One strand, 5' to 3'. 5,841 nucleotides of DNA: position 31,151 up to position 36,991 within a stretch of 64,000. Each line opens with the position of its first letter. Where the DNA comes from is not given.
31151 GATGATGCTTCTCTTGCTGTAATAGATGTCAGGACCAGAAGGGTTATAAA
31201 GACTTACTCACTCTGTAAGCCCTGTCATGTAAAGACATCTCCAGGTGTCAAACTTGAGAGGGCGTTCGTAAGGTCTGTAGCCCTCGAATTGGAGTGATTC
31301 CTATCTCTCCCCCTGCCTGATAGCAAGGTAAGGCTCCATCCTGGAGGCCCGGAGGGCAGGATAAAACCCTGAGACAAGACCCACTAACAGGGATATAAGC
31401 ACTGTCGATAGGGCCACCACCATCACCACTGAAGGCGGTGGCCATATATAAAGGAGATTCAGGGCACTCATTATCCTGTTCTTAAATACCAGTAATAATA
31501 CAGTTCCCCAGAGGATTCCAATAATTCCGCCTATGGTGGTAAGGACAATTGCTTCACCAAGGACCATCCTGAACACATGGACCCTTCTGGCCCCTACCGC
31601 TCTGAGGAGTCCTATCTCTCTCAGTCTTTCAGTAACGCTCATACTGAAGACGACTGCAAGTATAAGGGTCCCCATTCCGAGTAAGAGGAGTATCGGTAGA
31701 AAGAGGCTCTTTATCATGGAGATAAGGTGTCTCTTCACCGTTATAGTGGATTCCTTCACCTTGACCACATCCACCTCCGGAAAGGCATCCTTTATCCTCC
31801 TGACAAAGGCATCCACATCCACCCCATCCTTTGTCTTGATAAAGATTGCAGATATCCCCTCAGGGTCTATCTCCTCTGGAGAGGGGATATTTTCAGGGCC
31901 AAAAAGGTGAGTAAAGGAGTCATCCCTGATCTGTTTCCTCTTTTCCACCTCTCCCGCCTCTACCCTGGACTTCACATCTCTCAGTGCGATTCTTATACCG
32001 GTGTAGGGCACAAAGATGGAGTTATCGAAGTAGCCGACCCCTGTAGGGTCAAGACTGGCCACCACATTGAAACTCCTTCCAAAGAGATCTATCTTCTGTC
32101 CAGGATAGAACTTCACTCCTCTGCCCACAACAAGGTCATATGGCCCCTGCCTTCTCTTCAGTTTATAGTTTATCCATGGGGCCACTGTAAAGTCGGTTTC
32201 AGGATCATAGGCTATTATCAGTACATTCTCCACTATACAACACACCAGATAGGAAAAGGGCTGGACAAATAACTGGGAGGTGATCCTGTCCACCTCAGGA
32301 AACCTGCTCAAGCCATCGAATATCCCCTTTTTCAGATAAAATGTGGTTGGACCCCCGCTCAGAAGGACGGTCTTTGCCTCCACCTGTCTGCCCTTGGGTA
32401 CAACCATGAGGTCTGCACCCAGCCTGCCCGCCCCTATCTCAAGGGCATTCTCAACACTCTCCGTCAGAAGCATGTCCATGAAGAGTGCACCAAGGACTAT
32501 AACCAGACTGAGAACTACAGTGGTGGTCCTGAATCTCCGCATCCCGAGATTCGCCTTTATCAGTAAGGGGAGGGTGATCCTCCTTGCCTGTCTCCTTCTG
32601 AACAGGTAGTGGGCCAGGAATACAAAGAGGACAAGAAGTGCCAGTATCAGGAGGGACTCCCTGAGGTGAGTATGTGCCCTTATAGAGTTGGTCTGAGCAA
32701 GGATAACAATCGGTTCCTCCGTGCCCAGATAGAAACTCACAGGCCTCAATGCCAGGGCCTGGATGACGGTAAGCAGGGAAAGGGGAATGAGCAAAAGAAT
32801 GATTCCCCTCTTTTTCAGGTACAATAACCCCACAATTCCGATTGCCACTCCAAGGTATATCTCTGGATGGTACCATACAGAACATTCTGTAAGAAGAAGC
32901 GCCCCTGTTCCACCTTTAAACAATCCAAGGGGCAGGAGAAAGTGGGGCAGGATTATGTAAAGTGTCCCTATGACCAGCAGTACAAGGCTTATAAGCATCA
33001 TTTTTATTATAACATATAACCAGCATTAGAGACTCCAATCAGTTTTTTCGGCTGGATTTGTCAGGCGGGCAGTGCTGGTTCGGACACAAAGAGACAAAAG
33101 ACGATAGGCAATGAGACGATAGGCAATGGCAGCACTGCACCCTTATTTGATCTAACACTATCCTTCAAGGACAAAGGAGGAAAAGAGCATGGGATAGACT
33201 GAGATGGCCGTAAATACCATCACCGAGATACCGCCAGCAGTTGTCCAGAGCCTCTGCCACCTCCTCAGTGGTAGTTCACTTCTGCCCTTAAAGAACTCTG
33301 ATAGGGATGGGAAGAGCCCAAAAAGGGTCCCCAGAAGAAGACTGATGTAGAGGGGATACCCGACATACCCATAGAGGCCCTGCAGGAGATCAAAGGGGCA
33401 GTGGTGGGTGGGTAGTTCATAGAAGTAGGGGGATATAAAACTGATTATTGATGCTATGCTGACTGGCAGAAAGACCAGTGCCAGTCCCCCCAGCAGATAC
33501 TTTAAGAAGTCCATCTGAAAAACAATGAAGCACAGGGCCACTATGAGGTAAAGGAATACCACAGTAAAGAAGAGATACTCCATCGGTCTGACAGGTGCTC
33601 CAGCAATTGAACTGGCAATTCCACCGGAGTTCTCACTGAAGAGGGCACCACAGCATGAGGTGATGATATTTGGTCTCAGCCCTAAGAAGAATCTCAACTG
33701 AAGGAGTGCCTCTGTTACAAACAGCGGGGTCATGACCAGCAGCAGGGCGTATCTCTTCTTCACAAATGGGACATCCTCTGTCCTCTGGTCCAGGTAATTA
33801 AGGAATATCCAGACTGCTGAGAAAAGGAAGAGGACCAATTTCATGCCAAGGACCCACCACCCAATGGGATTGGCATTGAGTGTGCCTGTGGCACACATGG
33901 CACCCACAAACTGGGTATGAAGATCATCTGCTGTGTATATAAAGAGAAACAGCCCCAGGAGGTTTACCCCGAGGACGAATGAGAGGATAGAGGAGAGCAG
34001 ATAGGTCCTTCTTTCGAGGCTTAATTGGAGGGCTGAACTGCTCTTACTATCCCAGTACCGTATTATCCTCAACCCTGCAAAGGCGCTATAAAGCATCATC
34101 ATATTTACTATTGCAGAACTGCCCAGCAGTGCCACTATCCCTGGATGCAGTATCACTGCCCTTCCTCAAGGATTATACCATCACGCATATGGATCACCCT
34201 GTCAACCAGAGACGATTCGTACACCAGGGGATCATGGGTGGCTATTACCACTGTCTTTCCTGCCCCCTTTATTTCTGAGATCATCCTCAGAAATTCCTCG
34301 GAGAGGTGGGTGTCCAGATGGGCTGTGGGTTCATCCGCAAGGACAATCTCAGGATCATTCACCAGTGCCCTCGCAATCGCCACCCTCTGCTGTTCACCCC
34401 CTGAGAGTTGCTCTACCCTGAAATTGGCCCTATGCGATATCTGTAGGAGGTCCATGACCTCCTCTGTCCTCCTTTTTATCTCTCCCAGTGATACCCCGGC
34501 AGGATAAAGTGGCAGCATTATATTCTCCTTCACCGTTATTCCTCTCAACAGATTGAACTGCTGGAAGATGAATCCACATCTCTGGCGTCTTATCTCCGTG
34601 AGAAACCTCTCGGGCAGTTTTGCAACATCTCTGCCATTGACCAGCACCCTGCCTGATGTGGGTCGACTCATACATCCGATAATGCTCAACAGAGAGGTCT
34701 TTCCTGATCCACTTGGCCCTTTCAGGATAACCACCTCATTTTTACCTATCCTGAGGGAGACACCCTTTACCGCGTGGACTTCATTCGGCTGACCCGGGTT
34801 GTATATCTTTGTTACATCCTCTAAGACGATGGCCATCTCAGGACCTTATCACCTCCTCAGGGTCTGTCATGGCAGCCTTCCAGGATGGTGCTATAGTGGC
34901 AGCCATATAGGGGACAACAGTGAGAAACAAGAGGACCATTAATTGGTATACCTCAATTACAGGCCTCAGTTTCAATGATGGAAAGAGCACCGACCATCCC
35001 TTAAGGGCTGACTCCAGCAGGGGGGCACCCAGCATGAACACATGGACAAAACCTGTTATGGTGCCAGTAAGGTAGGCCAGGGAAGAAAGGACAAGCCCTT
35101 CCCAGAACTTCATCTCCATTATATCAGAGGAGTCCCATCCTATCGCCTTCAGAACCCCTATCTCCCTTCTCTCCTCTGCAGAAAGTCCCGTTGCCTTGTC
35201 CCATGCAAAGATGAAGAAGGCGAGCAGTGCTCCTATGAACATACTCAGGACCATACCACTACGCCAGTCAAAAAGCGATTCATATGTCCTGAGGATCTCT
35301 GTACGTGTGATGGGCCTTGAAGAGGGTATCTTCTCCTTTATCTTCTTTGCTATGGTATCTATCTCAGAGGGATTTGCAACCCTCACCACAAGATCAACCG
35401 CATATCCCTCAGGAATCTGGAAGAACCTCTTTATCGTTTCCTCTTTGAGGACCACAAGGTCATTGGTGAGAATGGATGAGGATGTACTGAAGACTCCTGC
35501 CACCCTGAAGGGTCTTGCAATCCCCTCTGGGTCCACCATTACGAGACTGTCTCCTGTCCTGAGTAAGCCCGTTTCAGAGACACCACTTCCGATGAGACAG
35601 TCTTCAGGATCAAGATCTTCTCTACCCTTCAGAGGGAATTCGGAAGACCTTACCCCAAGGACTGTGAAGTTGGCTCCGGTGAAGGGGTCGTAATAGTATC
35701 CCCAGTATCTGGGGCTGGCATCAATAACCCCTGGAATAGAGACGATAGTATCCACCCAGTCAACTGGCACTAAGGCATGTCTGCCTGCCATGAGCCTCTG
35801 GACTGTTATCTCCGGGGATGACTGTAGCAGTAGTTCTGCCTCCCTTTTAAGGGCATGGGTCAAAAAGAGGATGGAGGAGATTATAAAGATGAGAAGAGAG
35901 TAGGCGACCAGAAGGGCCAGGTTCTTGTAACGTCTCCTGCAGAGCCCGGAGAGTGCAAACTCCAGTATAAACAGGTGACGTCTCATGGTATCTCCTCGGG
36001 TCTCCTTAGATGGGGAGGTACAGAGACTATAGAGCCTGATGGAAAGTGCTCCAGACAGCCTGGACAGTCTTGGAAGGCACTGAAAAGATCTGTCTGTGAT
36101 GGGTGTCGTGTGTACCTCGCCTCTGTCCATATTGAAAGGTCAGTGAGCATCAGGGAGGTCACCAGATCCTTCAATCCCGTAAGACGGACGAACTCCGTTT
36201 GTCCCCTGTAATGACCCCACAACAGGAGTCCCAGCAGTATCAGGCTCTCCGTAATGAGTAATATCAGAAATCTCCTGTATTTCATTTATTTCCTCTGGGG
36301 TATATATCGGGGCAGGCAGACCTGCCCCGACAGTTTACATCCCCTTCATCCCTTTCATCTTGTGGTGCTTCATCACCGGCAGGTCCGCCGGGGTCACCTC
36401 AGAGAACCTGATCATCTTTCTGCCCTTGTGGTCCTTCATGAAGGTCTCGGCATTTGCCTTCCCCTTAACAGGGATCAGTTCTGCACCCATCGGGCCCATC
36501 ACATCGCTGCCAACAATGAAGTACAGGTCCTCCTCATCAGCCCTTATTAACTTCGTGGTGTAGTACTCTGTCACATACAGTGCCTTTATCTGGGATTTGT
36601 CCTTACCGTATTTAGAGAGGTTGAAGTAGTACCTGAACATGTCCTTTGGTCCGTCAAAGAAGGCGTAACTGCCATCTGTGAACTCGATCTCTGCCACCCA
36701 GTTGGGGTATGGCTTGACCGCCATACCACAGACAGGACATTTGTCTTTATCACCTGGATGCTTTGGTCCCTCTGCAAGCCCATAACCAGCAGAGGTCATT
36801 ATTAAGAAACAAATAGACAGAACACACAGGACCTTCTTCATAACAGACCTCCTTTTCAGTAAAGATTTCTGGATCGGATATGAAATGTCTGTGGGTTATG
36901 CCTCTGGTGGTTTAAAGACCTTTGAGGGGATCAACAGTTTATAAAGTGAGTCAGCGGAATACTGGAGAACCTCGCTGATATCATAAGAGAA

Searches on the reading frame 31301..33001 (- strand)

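Call 8: search_protein_families(library=pfam, proteins=[window:31301-33001:-], max_evalue=0.001)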
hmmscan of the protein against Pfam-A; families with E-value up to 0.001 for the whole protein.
window:31301-33001:- (566 aa): 2 families
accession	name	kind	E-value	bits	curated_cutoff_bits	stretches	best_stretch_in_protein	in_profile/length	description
PF02687.27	FtsX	-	2.7e-18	66.6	25.5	1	437-557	4-120/120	FtsX-like permease C-terminal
PF12704.14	MacB_PCD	-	1.1e-08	36.1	27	1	161-405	3-206/207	MacB-like periplasmic core domain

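Call 30: search_protein_families(library=ncbifam, proteins=[window:31301-33001:-], max_evalue=0.01)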
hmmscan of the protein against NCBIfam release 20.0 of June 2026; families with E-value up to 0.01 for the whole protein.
window:31301-33001:- (566 aa): 10 families
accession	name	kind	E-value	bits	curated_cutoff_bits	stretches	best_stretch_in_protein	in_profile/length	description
TIGR03434.1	ADOP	subfamily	1.5e-17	63.1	622.3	1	398-563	643-802/803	ADOP family duplicated permease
NF007826.0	PRK10535.1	equivalog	3.7e-11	42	966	1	414-560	512-644/648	macrolide ABC transporter ATP-binding protein/permease MacB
TIGR02212.1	lolCE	equivalog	7.4e-11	41.6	362.45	1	378-562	214-409/411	lipoprotein-releasing ABC transporter permease subunit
TIGR00439.2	FtsX_Gneg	equivalog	1.3e-07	31.1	255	1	393-544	130-282/292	permease-like cell division protein FtsX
NF008357.0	PRK11146.1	exception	6.9e-07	28.4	439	1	381-557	219-407/414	lipoprotein-releasing ABC transporter permease subunit LolE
NF038347.1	FtsX_Gpos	exception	1.8e-06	27.6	225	1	386-545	124-287/296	permease-like cell division protein FtsX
TIGR02213.1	lolE_release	exception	1.1e-05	24.4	540.35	1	381-557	216-404/411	lipoprotein-releasing ABC transporter permease subunit LolE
NF038346.1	FtsX_actino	exception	0.0001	21.8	250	1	374-544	122-297/308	permease-like cell division protein FtsX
TIGR01185.1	devC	equivalog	0.00011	21.3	290.35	1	383-528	207-354/380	ABC transporter permease DevC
NF041854.1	ABC_perm_YbbP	equivalog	0.00058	17.9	999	1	411-542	222-353/806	putative ABC transporter permease subunit YbbP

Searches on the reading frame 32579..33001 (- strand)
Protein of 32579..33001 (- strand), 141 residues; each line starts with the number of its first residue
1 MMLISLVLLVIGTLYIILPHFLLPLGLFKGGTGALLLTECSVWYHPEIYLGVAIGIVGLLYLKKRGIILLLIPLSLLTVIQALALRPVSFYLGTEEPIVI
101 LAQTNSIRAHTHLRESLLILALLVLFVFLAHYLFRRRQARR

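Call 29: search_protein_families(library=pfam, proteins=[window:32579-33001:-], max_evalue=10)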
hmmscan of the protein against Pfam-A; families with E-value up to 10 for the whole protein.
seq(141 aa): 2 families
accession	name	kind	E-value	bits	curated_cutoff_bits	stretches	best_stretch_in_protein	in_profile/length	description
PF18916.5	Lycopene_cyc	-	0.19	12.8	27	1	14-55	28-68/92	Lycopene cyclase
PF11848.13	DUF3368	-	0.66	10.4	27.3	0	54-74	2-23/46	Domain of unknown function (DUF3368)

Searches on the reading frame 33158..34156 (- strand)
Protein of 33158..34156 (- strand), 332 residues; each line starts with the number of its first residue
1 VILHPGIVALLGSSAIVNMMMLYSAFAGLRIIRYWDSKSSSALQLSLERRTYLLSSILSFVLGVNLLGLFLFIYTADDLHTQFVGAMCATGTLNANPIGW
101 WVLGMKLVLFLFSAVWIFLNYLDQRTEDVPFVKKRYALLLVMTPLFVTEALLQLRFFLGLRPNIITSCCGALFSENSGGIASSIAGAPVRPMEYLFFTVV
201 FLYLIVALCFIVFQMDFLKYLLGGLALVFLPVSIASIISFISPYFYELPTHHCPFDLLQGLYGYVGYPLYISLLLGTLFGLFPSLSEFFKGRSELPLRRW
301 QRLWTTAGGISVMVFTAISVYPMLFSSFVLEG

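Call 8: search_protein_families(library=pfam, proteins=[window:33158-34156:-], max_evalue=0.001)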
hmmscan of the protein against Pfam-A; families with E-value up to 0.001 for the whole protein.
window:33158-34156:- (332 aa): 0 families

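Call 29: search_protein_families(library=pfam, proteins=[window:33158-34156:-], max_evalue=10)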
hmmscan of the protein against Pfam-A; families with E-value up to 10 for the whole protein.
window:33158-34156:- (332 aa): 1 family
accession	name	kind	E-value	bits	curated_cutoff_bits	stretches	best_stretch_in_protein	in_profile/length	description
PF06781.17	CrgA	-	1.7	9.3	24.8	1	96-133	29-64/89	Cell division protein CrgA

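Call 30: search_protein_families(library=ncbifam, proteins=[window:33158-34156:-], max_evalue=0.01)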
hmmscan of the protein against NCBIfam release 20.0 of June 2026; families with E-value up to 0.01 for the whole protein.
window:33158-34156:- (332 aa): 0 families

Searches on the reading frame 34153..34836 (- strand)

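Call 8: search_protein_families(library=pfam, proteins=[window:34153-34836:-], max_evalue=0.001)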
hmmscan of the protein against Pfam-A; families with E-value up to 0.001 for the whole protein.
window:34153-34836:- (227 aa): 3 families
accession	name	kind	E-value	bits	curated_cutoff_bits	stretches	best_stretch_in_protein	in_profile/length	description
PF00005.33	ABC_tran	-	1.7e-34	119.8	25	1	24-172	2-137/137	ABC transporter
PF13304.12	AAA_21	-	1.9e-12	48.3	27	1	124-205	217-302/304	AAA domain, putative AbiEii toxin, Type IV TA system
PF02463.25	SMC_N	-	8.5e-08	32.3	40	1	33-221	24-218/220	RecF/RecN/SMC N terminal domain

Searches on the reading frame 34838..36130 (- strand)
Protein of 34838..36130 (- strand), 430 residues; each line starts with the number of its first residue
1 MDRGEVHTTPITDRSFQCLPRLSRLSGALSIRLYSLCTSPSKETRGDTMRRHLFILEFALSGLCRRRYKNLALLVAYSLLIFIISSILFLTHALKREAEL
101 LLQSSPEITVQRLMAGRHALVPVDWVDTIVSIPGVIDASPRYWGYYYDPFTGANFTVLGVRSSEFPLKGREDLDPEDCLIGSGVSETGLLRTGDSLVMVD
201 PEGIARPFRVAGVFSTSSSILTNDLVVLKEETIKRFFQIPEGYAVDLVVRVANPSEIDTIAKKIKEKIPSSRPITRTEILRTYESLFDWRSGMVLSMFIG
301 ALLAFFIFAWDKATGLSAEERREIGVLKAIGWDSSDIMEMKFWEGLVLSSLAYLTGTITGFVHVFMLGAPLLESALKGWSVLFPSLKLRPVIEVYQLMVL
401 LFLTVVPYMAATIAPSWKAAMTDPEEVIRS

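Call 8: search_protein_families(library=pfam, proteins=[window:34838-36130:-], max_evalue=0.001)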
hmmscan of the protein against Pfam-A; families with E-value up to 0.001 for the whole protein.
window:34838-36130:- (430 aa): 2 families
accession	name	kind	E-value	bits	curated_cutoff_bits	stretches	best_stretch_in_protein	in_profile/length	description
PF02687.27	FtsX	-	9e-09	35.9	25.5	1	297-420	4-116/120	FtsX-like permease C-terminal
PF12704.14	MacB_PCD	-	1.4e-08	35.7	27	1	81-266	12-206/207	MacB-like periplasmic core domain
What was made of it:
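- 34838..36130 (-): Second MacB/FtsX permease, 430 aa. Call 8.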

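Call 30: search_protein_families(library=ncbifam, proteins=[window:34838-36130:-], max_evalue=0.01)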
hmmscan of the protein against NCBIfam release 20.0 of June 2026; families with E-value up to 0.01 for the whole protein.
window:34838-36130:- (430 aa): 4 families
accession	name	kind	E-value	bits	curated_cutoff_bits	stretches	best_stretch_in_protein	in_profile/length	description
TIGR02212.1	lolCE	equivalog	6.2e-13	48.5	362.45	1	205-429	181-409/411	lipoprotein-releasing ABC transporter permease subunit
NF008076.0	PRK10814.1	exception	8.4e-09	34.9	473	1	206-429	182-397/399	lipoprotein-releasing ABC transporter permease subunit LolC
TIGR03434.1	ADOP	subfamily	8.3e-05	20.9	622.3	1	318-429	705-801/803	ADOP family duplicated permease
TIGR01185.1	devC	equivalog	0.0039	16.2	290.35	1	205-362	167-329/380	ABC transporter permease DevC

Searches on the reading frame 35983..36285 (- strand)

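Call 29: search_protein_families(library=pfam, proteins=[window:35983-36285:-], max_evalue=10)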
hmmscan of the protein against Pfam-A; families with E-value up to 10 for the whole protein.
window:35983-36285:- (100 aa): 1 family
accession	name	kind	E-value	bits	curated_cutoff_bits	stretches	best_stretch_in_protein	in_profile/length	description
PF16923.11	Glyco_hydro_63N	-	0.27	11.7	23.8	1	21-64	2-46/227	Glycosyl hydrolase family 63 N-terminal domain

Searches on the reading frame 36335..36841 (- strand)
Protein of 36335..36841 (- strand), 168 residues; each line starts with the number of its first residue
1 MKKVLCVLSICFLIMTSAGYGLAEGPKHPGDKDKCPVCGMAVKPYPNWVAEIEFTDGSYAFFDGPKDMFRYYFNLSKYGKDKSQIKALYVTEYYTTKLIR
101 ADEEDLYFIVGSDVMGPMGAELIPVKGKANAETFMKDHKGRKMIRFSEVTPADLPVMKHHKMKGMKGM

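Call 8: search_protein_families(library=pfam, proteins=[window:36335-36841:-], max_evalue=0.001)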
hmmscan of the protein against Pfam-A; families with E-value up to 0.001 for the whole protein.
window:36335-36841:- (168 aa): 1 family
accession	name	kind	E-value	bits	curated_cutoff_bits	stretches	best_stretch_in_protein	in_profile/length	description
PF05573.18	NosL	-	7.1e-29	101.2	24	1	29-152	4-129/131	NosL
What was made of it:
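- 36335..36841 (-): NosL-type Cu(I) chaperone, 168 aa, with a CPVCGM motif and a Met/His-rich C-terminal tail. PF05573, 101 bits (call 8).
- On NosDFYL-type copper assembly system: PF05573, 101 bits, at 36335-36841 (call 8).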

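Call 30: search_protein_families(library=ncbifam, proteins=[window:36335-36841:-], max_evalue=0.01)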
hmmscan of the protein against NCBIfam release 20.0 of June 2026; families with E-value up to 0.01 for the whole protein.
window:36335-36841:- (168 aa): 0 families
